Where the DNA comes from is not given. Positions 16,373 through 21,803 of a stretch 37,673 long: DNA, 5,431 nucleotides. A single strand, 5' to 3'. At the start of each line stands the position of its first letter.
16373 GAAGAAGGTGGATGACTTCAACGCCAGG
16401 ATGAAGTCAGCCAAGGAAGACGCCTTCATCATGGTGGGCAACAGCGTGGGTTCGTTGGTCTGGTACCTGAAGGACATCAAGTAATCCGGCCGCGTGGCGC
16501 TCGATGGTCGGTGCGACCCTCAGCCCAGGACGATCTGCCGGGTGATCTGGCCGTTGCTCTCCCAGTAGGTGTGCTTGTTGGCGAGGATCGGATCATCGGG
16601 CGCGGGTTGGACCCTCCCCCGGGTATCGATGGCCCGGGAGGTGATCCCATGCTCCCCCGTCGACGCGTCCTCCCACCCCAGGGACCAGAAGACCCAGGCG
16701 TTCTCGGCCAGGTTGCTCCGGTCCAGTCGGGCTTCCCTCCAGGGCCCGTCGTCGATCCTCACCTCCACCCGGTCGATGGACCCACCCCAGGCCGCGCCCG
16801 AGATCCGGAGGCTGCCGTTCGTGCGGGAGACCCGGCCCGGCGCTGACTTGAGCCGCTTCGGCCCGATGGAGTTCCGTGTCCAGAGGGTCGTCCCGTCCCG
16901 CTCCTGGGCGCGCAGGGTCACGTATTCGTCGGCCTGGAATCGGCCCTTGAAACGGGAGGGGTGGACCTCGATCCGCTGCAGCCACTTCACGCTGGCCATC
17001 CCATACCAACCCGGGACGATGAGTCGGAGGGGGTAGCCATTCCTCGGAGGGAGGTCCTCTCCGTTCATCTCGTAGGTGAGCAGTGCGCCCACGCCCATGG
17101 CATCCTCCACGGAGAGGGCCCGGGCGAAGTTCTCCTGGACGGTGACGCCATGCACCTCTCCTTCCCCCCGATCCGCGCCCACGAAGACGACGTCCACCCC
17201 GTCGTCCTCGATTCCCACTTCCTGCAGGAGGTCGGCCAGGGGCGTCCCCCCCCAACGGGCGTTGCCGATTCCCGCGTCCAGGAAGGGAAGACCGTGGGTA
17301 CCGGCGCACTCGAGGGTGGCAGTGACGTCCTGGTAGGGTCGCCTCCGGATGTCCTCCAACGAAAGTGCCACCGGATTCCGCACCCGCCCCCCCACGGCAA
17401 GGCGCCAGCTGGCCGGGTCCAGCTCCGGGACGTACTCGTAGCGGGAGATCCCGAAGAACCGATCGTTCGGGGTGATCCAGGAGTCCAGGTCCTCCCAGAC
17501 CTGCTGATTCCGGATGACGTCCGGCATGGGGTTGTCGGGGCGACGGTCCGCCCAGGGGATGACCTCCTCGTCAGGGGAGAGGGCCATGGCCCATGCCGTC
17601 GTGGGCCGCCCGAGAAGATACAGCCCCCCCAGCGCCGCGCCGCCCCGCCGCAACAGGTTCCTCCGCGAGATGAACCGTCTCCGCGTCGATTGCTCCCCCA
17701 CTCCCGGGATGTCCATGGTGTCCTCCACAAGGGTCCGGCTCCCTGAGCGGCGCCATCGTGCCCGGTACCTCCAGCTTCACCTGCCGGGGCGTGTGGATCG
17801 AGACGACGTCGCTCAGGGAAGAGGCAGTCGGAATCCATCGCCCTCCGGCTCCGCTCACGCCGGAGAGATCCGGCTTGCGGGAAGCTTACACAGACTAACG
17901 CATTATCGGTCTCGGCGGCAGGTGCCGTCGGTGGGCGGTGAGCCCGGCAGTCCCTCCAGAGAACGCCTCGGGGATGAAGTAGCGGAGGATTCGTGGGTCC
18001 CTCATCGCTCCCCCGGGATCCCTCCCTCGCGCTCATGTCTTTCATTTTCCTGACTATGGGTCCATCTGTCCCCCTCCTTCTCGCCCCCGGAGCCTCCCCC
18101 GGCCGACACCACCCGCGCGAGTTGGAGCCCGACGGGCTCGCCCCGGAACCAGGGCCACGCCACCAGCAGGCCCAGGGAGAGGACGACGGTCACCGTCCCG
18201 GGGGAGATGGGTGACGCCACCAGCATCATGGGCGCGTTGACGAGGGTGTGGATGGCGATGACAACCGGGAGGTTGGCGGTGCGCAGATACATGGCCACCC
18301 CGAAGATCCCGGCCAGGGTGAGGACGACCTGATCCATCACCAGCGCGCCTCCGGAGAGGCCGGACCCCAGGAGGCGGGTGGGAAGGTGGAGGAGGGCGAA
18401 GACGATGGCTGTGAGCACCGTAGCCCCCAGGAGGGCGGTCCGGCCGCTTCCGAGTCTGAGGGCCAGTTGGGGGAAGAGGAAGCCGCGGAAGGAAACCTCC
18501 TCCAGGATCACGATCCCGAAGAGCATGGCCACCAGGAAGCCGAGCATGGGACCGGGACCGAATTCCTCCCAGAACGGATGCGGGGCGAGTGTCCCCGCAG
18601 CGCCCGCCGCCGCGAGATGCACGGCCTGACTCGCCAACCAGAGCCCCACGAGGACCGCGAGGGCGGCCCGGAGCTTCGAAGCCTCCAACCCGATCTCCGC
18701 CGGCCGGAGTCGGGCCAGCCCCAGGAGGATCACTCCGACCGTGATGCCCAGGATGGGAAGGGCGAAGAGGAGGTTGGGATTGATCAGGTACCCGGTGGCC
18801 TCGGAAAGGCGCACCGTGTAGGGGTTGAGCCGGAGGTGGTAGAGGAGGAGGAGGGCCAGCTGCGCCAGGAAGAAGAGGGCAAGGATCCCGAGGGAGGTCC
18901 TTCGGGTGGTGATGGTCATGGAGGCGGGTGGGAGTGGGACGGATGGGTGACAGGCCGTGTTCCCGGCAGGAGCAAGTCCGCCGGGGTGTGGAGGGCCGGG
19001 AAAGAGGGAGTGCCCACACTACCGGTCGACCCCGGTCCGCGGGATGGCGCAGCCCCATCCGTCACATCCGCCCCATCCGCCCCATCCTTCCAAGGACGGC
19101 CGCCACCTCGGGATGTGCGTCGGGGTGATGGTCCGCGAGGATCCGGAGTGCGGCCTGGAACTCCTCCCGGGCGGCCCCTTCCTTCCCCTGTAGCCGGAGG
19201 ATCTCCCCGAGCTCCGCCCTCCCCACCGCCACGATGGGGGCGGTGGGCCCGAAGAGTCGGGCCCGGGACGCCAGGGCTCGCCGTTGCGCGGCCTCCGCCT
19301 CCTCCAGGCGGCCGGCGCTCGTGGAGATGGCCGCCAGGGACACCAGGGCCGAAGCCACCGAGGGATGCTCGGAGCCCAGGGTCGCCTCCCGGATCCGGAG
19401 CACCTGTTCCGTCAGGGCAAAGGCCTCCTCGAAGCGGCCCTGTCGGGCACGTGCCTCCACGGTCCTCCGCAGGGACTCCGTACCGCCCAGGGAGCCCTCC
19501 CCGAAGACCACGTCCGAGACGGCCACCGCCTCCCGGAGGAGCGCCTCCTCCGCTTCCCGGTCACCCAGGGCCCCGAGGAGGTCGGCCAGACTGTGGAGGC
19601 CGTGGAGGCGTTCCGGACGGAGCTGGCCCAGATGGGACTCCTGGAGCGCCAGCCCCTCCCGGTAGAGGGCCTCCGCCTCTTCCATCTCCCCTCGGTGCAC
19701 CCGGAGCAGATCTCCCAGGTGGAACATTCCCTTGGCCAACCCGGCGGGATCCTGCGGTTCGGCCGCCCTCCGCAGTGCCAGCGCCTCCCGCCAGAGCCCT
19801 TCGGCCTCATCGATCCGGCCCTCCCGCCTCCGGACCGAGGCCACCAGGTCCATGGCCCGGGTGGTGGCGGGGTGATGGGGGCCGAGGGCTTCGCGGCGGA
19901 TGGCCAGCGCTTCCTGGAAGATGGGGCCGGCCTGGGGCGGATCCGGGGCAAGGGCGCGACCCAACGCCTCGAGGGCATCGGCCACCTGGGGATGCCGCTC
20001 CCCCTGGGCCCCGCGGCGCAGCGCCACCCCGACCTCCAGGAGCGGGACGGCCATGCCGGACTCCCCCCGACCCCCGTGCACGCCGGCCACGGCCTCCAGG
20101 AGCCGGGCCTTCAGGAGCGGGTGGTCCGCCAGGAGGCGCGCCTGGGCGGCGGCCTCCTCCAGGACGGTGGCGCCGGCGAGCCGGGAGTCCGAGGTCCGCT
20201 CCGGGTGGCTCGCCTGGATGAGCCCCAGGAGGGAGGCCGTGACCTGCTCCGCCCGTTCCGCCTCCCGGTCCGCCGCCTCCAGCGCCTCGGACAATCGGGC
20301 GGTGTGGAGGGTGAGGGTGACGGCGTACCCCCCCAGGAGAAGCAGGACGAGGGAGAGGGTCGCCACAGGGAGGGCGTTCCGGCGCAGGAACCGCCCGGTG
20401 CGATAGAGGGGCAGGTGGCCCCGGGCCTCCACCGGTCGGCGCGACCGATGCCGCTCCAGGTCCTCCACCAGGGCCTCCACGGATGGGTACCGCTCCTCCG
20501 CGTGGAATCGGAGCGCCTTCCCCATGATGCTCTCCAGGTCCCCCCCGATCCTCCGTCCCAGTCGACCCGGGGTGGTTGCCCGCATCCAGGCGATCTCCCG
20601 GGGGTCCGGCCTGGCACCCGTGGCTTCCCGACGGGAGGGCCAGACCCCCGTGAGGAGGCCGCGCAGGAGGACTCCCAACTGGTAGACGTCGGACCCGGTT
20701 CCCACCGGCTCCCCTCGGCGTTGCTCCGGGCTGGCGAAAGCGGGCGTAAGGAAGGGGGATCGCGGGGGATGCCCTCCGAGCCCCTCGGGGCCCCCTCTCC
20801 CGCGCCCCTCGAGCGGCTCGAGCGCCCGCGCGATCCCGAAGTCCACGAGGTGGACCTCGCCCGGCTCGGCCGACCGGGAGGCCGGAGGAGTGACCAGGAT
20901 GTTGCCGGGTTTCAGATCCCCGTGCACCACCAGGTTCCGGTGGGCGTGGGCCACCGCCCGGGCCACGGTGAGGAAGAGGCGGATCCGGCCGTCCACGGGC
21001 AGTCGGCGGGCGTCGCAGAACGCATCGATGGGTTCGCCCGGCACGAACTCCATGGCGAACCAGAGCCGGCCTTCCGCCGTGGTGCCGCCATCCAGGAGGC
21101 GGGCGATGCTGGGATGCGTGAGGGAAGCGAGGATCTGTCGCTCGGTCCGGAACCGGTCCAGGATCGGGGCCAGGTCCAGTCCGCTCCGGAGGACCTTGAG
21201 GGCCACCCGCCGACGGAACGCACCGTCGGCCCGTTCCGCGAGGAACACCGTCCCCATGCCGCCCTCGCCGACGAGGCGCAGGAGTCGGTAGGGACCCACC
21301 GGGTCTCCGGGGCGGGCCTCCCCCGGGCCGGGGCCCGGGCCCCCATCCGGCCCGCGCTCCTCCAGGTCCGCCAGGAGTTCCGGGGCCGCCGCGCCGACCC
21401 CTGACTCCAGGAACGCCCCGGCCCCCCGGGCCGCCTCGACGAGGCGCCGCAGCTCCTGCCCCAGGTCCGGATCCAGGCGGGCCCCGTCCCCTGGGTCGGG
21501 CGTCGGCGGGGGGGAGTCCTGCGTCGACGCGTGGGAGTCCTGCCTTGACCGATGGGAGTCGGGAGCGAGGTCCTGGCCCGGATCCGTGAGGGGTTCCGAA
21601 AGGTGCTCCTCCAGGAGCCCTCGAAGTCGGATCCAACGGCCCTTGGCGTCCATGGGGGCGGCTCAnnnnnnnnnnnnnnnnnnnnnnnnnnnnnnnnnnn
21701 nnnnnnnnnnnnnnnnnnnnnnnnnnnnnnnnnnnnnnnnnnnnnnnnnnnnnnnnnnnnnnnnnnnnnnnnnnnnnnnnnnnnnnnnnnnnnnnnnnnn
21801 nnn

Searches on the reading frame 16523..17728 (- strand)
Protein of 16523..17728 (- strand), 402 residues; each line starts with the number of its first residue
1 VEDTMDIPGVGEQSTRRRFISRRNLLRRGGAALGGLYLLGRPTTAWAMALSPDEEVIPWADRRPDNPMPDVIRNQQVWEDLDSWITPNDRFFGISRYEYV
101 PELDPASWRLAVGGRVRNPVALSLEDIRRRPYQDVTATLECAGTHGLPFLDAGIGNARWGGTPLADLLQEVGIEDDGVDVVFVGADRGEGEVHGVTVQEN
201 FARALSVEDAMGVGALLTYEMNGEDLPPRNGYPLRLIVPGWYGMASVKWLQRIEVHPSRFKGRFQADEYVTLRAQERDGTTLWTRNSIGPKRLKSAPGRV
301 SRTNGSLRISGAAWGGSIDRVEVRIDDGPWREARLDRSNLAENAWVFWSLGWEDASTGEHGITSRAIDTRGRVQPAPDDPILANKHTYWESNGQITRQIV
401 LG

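Call 42: search_protein_families(library=pfam, proteins=[window:16523-17728:-], max_evalue=0.0001)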
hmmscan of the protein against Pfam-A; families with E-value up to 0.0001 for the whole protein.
window:16523-17728:- (402 aa): 2 families
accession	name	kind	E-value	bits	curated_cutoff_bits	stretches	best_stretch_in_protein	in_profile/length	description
PF00174.25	Oxidored_molyb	-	1.2e-47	162.1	24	1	100-262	4-167/169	Oxidoreductase molybdopterin binding domain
PF03404.22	Mo-co_dimer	-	4.2e-07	30.5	22.7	1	302-376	26-116/138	Mo-co oxidoreductase dimerisation domain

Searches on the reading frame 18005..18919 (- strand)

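Call 42: search_protein_families(library=pfam, proteins=[window:18005-18919:-], max_evalue=0.0001)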
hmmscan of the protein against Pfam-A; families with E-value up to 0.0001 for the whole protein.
window:18005-18919:- (305 aa): 1 family
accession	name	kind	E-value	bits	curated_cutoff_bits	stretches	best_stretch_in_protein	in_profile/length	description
PF02517.21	Rce1-like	-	8.8e-15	55.2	22.4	1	126-229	5-92/93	Type II CAAX prenyl endopeptidase Rce1-like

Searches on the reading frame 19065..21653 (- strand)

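Call 42: search_protein_families(library=pfam, proteins=[window:19065-21653:-], max_evalue=0.0001)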
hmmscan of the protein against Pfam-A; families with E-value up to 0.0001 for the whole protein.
window:19065-21653:- (863 aa): 9 families
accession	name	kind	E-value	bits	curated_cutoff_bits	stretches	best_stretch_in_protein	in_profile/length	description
PF13424.12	TPR_12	-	5.8e-33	113.4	30.1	3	734-795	12-73/77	Tetratricopeptide repeat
PF13374.12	TPR_10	-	5.2e-29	99.8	27.5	2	766-803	1-38/42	Tetratricopeptide repeat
PF00069.31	Pkinase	-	4.4e-28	98.8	31.7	1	122-343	1-200/263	Protein kinase domain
PF24885.1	TPR_NPHP3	-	2.3e-24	86.5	100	2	732-799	148-215/239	Nephrocystin-3 TPR domain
PF07714.23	PK_Tyr_Ser-Thr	-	4.8e-16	59.3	23.1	1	124-339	3-204/258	Protein tyrosine and serine/threonine kinase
PF07719.23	TPR_2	-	8.4e-08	32.2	27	0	814-838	6-30/34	Tetratricopeptide repeat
PF13181.12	TPR_8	-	3.8e-07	30.2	25.7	0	767-795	1-29/34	Tetratricopeptide repeat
PF17874.7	TPR_MalT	-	1.6e-06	28.1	45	0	697-797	54-152/336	MalT-like TPR region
PF03109.22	ABC1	-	7.3e-05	22.5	22.9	0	200-279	146-218/244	ABC1 atypical kinase-like domain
